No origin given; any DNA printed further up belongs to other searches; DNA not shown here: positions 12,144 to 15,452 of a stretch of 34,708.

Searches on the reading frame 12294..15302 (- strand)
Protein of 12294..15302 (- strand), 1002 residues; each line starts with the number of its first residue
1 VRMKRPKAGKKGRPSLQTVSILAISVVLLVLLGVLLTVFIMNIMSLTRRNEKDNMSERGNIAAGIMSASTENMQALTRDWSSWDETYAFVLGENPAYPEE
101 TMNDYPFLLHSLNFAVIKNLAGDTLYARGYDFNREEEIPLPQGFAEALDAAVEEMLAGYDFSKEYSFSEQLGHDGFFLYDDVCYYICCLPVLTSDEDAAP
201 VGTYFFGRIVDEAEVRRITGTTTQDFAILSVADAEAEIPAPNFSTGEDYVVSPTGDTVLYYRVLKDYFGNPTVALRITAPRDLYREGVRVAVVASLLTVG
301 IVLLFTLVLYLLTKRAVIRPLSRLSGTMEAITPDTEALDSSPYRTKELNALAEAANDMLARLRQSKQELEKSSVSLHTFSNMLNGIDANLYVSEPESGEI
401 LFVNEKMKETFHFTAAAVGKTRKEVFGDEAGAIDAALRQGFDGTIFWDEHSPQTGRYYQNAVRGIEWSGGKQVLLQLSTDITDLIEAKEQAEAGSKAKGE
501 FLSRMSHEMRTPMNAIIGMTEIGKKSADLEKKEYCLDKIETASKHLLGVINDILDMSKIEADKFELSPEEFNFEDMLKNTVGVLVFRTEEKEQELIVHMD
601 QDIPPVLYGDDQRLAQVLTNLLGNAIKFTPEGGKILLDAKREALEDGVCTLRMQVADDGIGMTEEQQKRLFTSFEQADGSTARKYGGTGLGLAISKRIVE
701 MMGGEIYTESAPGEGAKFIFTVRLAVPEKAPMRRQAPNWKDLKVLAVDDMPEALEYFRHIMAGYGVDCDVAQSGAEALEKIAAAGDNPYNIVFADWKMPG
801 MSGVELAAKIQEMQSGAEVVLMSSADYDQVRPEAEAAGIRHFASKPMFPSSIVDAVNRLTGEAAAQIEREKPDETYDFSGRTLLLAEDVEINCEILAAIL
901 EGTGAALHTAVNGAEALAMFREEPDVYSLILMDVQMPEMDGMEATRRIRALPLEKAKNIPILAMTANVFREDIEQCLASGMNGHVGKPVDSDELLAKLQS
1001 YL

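Call 3: search_protein_families(library=pfam, proteins=[window:12294-15302:-])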
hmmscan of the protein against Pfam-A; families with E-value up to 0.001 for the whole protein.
window:12294-15302:- (1002 aa): 4 families
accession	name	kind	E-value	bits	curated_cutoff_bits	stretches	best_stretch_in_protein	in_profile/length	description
PF00072.30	Response_reg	-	7.9e-43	145.6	30.2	2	884-998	2-110/111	Response regulator receiver domain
PF02518.31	HATPase_c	-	2.1e-30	105.8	26.4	1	609-724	1-109/111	Histidine kinase-, DNA gyrase B-, and HSP90-like ATPase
PF05228.19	CHASE4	-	2e-22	80.3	26.2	1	66-226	2-137/140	CHASE4 domain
PF00512.31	HisKA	-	3.2e-18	66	26.9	1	497-561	1-65/66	His Kinase A (phospho-acceptor) domain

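Call 10: search_protein_families(library=ncbifam, proteins=[window:12294-15302:-], max_evalue=0.001)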
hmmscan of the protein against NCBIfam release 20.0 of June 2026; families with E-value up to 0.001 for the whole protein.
window:12294-15302:- (1002 aa): 152 families (the best 25 are shown)
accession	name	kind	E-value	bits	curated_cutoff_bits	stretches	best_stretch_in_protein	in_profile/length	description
NF008318.0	PRK11107.1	equivalog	3.8e-111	372.7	890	1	476-1001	271-784/920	two-component sensor histidine kinase BarA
TIGR02956.1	TMAO_torS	equivalog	1e-101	341.6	676.5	2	476-854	442-814/967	TMAO reductase system sensor histidine kinase/response regulator TorS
NF008302.0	PRK11091.1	equivalog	1.5e-92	311.1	838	2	469-871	254-654/779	aerobic respiration two-component sensor histidine kinase ArcB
NF011874.0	PRK15347.1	equivalog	7.8e-92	308.8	852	4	483-726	383-616/921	two component system sensor kinase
NF041947.1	LuxQ_Vibrio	equivalog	9.6e-92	308.2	1200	2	300-855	282-834/843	quorum-sensing autoinducer 2 sensor kinase/phosphatase LuxQ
NF045901.1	HisKinLetSLeg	equivalog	2.8e-79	267.2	1650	1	483-999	278-786/906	two-component system sensor histidine kinase LetS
NF008099.0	PRK10841.1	equivalog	5e-78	262.9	920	3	484-725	456-689/949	two-component system sensor histidine kinase RcsC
NF038297.2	hybrid_HK_HrmK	equivalog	1.1e-64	219.2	725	2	479-729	216-462/607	hybrid histidine kinase/response regulator HrmK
NF008543.0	PRK11466.1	equivalog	7.3e-62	209.4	982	2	486-815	432-753/914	TMAO reductase system sensor histidine kinase/response regulator TorS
NF046044.1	PnpS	equivalog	3.2e-59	200.9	400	1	324-722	5-389/390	two-component system histidine kinase PnpS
NF041880.1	EPS_EpsF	equivalog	5.8e-57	193.3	900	2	476-722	252-489/492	response regulator EpsF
NF007420.1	PRK09959.1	equivalog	3e-55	187.4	1995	2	479-823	689-1037/1197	acid-sensing system histidine kinase EvgS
NF041832.1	near_NosP_CTERM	subfamily_domain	1.5e-51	175.6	400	2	495-852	4-362/370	NahK/ErcS family hybrid sensor histidine kinase/response regulator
NF033092.0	HK_WalK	equivalog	2.4e-50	171.7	725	1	298-722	182-592/594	cell wall metabolism sensor histidine kinase WalK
NF047874.1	MASE3_PAS_HK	subfamily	2e-44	152.5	560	1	351-725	239-626/655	MASE3 domain-containing sensor histidine kinase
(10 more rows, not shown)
